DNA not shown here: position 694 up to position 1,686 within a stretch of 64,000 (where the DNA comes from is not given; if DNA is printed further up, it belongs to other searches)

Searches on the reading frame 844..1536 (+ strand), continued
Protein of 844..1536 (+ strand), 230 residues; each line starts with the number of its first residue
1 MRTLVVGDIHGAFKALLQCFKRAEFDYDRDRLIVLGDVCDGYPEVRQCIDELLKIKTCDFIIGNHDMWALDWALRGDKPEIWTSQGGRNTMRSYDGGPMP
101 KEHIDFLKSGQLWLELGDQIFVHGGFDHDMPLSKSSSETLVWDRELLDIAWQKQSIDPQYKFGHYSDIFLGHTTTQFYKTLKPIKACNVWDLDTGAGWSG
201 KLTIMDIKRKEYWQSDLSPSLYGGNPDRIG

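Call 64: search_protein_families(library=pfam, proteins=[L003:3331-4296:+, L001:2-91:+], max_evalue=0.001)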
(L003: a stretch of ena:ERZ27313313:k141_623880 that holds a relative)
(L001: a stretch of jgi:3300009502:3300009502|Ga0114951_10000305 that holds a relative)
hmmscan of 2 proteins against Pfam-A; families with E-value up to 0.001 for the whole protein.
L003:3331-4296:+ (322 aa): 3 families
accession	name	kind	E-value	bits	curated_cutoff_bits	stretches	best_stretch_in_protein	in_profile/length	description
PF07693.20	KAP_NTPase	-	2.5e-32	112.8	20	1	30-321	4-227/293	KAP family P-loop domain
PF20693.3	YobI-ATPase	-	8.2e-06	26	27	1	45-315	11-266/363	YobI-like P-loop NTPase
PF13401.12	AAA_22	-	0.00034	21.4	27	0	54-117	10-66/130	AAA domain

L001:2-91:+ (30 aa): 0 families

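Call 67: search_protein_families(library=pfam, proteins=[P0142, P0207, P0259, P0265, P0202, P0211, P0238, P0234, P0249], max_evalue=0.001)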
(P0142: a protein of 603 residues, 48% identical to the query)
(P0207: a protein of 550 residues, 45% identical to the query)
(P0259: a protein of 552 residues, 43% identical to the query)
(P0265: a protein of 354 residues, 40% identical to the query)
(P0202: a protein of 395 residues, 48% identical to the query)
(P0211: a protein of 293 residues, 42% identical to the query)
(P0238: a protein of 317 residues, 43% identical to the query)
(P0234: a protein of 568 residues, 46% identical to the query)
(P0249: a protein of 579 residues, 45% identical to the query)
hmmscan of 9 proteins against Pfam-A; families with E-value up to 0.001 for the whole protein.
P0142 (603 aa): 5 families
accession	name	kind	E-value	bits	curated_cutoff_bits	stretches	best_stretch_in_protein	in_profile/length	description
PF14890.11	Intein_splicing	-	2.5e-13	50.5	35.8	1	231-410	49-155/155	Intein splicing domain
PF14528.11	LAGLIDADG_3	-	1.8e-07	31.7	22.5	1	272-323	5-59/82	LAGLIDADG-like domain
PF14623.11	Vint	-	1.3e-06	28.8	27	1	39-117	2-77/166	Hint-domain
PF00149.33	Metallophos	-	8.3e-06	26.8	21.5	0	3-41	3-41/191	Calcineurin-like phosphoesterase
PF13403.11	Hint_2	-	1.7e-05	25.7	28.4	1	39-85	2-48/147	Hint domain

P0207 (550 aa): 2 families
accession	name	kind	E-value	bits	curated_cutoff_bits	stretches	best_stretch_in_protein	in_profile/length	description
PF00149.33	Metallophos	-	8.4e-10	39.8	21.5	1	4-86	4-72/191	Calcineurin-like phosphoesterase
PF12850.12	Metallophos_2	-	2e-07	31.6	27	1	1-96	1-89/154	Calcineurin-like phosphoesterase superfamily domain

P0259 (552 aa): 3 families
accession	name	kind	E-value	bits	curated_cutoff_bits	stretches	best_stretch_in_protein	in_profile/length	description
PF00149.33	Metallophos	-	1e-14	55.9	21.5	1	6-98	2-104/191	Calcineurin-like phosphoesterase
PF12850.12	Metallophos_2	-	7e-05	23.3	27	1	8-82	4-71/154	Calcineurin-like phosphoesterase superfamily domain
PF14528.11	LAGLIDADG_3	-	0.00036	21.2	22.5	0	191-252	14-72/82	LAGLIDADG-like domain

P0265 (354 aa): 3 families
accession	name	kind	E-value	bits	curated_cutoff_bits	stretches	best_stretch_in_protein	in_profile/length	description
PF00149.33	Metallophos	-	6.5e-14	53.2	21.5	1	135-256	3-116/191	Calcineurin-like phosphoesterase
PF06874.16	FBPase_2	-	4.2e-08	32.4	27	1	162-205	185-225/639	Firmicute fructose-1,6-bisphosphatase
PF12850.12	Metallophos_2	-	1.6e-05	25.4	27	1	136-219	4-60/154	Calcineurin-like phosphoesterase superfamily domain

P0202 (395 aa): 3 families
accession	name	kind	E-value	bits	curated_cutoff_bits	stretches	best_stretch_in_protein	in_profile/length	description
PF00149.33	Metallophos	-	9.7e-14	52.7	21.5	1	152-343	3-188/191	Calcineurin-like phosphoesterase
PF12850.12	Metallophos_2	-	2.4e-07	31.3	27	1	153-346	4-119/154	Calcineurin-like phosphoesterase superfamily domain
PF13392.12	HNH_3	-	1.2e-05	25.2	24.8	1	56-84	17-45/46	HNH endonuclease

P0211 (293 aa): 2 families
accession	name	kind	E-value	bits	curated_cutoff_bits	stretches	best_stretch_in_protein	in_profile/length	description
PF00149.33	Metallophos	-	4.1e-15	57.2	21.5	1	55-233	1-159/191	Calcineurin-like phosphoesterase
PF12850.12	Metallophos_2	-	8.9e-10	39.2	27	1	55-196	1-102/154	Calcineurin-like phosphoesterase superfamily domain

P0238 (317 aa): 3 families
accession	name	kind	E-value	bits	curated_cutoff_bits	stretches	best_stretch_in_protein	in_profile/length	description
PF00149.33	Metallophos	-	4.9e-13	50.4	21.5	1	5-196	4-188/191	Calcineurin-like phosphoesterase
PF06874.16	FBPase_2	-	2.1e-06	26.8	27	1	31-69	185-224/639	Firmicute fructose-1,6-bisphosphatase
PF12850.12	Metallophos_2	-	0.00055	20.4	27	0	6-95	5-60/154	Calcineurin-like phosphoesterase superfamily domain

P0234 (568 aa): 4 families
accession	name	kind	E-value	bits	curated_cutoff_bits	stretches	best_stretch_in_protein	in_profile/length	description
PF00149.33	Metallophos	-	5.5e-11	43.7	21.5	1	12-127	1-116/191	Calcineurin-like phosphoesterase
PF12850.12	Metallophos_2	-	8.1e-05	23.1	27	1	12-83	1-60/154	Calcineurin-like phosphoesterase superfamily domain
PF14528.11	LAGLIDADG_3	-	0.0003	21.4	22.5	0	198-274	9-77/82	LAGLIDADG-like domain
PF14890.11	Intein_splicing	-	0.00058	20.1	35.8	0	118-391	38-148/155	Intein splicing domain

P0249 (579 aa): 2 families
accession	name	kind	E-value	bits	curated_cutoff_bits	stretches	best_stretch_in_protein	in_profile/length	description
PF00149.33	Metallophos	-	4.5e-15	57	21.5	1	1-192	1-157/191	Calcineurin-like phosphoesterase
PF12850.12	Metallophos_2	-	2.4e-06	28.1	27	1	1-86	1-79/154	Calcineurin-like phosphoesterase superfamily domain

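Call 72: search_protein_families(library=phrogs, proteins=[window:844-1536:+, L001:1013-1945:+, L001:414-1013:+], max_evalue=0.00001)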
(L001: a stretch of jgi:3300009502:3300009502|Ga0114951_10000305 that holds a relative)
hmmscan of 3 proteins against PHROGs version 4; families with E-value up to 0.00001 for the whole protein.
window:844-1536:+ (230 aa): 4 families
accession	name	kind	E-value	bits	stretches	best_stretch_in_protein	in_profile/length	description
phrog_246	-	other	1.1e-42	147.6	1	1-216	176-391/417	NinI-like serine-threonine phosphatase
phrog_20114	-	other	4.2e-08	34.6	1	2-71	4-75/131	phosphoesterase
phrog_1649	-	other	2.6e-07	30.6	1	1-130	36-151/308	metallo-phosphoesterase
phrog_9096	-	unknown function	2.2e-06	28.7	1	4-87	16-98/157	-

L001:1013-1945:+ (311 aa): 0 families

L001:414-1013:+ (200 aa): 0 families

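Call 73: find_related_loci(query=A1, collection=viral_contigs, flank=5000)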
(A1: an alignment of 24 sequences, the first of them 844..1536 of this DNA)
Query A1 (230 aa) in viral_contigs; peptide patterns used: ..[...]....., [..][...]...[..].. (x = any residue, [..] = any of these).
50 stretches matched a pattern; 28 encode a relative of the query (tblastn E <= 1e-3); 28 distinct loci.
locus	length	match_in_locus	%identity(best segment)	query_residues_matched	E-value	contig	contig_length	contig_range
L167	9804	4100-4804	55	1-222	3e-83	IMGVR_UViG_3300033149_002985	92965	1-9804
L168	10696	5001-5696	54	1-230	1e-81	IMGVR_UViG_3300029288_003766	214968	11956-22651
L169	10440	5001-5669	51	1-222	5e-69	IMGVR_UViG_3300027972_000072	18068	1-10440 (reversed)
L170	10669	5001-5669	51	1-222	5e-69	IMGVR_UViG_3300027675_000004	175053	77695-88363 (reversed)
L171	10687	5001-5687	45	2-222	8e-68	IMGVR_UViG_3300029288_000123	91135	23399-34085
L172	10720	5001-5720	43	4-224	4e-63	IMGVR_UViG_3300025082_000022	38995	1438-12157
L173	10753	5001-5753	44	2-222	2e-60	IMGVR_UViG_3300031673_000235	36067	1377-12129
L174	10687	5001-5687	44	2-222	1e-59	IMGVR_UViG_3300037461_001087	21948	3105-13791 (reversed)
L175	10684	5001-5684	43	1-230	4e-57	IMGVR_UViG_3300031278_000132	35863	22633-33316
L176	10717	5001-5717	39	2-228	7e-56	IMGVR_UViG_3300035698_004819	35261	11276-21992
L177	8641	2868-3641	40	2-230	3e-55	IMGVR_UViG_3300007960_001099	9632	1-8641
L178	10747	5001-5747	41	5-228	1e-53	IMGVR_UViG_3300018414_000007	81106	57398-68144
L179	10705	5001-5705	43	1-230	3e-53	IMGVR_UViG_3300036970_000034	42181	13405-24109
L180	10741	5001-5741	41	2-230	2e-51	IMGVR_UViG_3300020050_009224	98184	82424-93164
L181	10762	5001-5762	37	1-230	2e-50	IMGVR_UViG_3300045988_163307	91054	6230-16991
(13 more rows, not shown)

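Call 76: search_protein_families(library=padloc, proteins=[L026:5213-6000:+, L026:4525-5217:+, L054:1289-2029:+, L054:1030-1338:+, L001:414-1013:+], max_evalue=0.001)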
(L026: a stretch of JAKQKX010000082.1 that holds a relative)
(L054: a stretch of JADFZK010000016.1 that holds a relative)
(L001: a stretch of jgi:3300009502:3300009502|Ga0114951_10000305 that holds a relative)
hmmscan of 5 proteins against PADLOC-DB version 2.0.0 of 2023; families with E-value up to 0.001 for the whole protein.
L026:5213-6000:+ (262 aa): 0 families

L026:4525-5217:+ (231 aa): 0 families

L054:1289-2029:+ (247 aa): 0 families

L054:1030-1338:+ (103 aa): 0 families

L001:414-1013:+ (200 aa): 23 families
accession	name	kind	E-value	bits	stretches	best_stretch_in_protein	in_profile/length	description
PDLC02265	AbiEi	-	2.9e-70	234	1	6-199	4-197/198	AbiEi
PDLC02283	AbiEi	-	1.2e-65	219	1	5-199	6-200/201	AbiEi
PDLC02225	AbiEi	-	1.6e-61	205.5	1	4-199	6-194/198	AbiEi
PDLC02239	AbiEi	-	2.4e-38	129.8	1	23-198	16-192/195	AbiEi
PDLC02248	AbiEi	-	1.9e-36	123.7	1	4-196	3-194/198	AbiEi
PDLC02275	AbiEi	-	4.7e-36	122.5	1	9-200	3-184/184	AbiEi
PDLC02263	AbiEi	-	2.4e-35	120.5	1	5-198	50-243/244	AbiEi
PDLC02245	AbiEi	-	4.6e-33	112.5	1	11-200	5-194/194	AbiEi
PDLC02254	AbiEi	-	2.7e-21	74.2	1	27-196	26-192/197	AbiEi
PDLC02249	AbiEi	-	1.9e-18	64.9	1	3-184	3-174/184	AbiEi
PDLC02228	AbiEi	-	3.2e-18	63.8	1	4-179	26-188/216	AbiEi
PDLC02267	AbiEi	-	8.5e-18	62.7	1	5-193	6-192/252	AbiEi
PDLC02238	AbiEi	-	1.2e-14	52.5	1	24-165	8-143/180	AbiEi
PDLC02260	AbiEi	-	3.8e-13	47.4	1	7-106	6-106/131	AbiEi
PDLC02276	AbiEi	-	1.7e-07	29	1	27-157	30-164/270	AbiEi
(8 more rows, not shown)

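Call 77: search_solved_structures(query=L026:5213-6000:+, max_evalue=10, show_alignments=2)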
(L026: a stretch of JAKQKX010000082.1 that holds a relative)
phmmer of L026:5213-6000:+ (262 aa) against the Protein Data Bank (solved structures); distinct sequences matched with E-value up to 10: 0.

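Call 78: search_solved_structures(query=L054:1289-2029:+, max_evalue=10, show_alignments=2)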
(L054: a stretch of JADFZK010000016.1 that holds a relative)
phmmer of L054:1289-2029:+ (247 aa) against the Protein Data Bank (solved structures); distinct sequences matched with E-value up to 10: 6.
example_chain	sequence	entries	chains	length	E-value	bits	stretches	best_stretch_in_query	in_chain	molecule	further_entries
3exr_A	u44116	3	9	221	0.0084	18.7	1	36-124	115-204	RmpD (Hexulose-6-phosphate synthase)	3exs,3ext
1pku_A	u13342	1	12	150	0.46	13.1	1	17-74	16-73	Nucleoside Diphosphate Kinase I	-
1vya_A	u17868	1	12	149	0.51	12.9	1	17-73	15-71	Nucleoside diphosphate kinase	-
2eb4_A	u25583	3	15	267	0.66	12.5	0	129-175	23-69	2-oxo-hept-3-ene-1,7-dioate hydratase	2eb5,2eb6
1jny_A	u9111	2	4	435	1.1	11.8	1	22-99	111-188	Elongation factor 1-alpha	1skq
4fzh_A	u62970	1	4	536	2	10.9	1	200-234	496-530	Hemagglutinin-neuraminidase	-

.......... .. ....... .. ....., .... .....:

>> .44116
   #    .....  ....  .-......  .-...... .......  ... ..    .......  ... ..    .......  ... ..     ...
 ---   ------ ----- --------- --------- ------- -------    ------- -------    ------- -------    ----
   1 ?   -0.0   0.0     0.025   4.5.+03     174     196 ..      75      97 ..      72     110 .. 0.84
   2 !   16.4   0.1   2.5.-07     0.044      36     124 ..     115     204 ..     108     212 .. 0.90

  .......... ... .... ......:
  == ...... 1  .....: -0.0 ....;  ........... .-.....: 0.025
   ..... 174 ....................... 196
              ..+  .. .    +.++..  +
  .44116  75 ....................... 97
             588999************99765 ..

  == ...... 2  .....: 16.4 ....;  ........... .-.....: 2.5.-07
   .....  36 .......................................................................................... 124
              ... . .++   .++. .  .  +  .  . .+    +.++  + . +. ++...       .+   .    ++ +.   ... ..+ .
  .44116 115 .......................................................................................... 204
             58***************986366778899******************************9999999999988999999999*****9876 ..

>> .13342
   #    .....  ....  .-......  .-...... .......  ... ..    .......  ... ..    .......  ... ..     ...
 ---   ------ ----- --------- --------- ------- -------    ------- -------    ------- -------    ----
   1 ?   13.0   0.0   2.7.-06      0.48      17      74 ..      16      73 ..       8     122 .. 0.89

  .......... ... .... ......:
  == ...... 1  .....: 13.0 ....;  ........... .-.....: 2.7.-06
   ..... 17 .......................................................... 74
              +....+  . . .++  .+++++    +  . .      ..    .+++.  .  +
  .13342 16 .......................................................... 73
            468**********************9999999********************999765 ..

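Call 80: find_encoding_contigs(protein=P0018, flank=4000, max_places=4)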
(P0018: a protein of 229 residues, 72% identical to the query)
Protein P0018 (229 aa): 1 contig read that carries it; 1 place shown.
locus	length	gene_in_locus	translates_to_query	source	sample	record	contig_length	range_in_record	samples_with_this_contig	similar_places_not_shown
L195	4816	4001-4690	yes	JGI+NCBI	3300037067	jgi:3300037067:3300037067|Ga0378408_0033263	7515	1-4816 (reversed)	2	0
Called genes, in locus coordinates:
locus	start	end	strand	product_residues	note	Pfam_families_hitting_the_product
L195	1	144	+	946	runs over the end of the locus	PF00580:UvrD-helicase, PF13361:UvrD_C, PF12705:PDDEXK_1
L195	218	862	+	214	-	PF12686:DUF3800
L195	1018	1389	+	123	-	PF05991:NYN_YacP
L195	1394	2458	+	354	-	PF08867:FRG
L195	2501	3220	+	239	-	PF09952:AbiEi_2 (weak)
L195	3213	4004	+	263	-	PF12281:NTP_transf_8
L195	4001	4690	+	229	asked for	PF00149:Metallophos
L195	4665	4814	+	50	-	?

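Call 81: find_encoding_contigs(protein=P0005, flank=4000, max_places=3)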
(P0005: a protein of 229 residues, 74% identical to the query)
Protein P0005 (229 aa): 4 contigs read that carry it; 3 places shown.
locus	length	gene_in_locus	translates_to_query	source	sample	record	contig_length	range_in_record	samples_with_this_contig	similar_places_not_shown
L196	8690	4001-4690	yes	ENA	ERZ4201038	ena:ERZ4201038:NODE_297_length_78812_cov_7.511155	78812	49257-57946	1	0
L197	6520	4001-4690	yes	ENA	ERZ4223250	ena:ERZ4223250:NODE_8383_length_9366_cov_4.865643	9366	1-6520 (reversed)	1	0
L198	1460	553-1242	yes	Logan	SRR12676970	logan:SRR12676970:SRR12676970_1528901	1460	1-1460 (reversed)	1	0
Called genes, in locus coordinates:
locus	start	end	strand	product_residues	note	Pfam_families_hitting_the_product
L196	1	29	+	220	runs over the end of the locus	PF26549:Tricorn_N (weak), PF07676:PD40 (faint)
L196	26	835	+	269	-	-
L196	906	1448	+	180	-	-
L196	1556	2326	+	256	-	-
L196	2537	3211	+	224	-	PF09952:AbiEi_2 (weak)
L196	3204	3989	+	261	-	PF12281:NTP_transf_8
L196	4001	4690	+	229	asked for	PF00149:Metallophos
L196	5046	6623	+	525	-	PF02810:SEC-C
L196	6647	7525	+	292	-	-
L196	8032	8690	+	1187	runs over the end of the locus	PF00176:SNF2-rel_dom, PF00270:DEAD, PF04851:ResIII, PF00271:Helicase_C, PF13020:NOV_C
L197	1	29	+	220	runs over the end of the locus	PF26549:Tricorn_N (weak), PF07676:PD40 (faint)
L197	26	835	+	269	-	-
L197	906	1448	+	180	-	-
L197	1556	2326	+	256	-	-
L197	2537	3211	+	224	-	PF09952:AbiEi_2 (weak)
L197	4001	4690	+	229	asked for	PF00149:Metallophos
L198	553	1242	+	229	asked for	PF00149:Metallophos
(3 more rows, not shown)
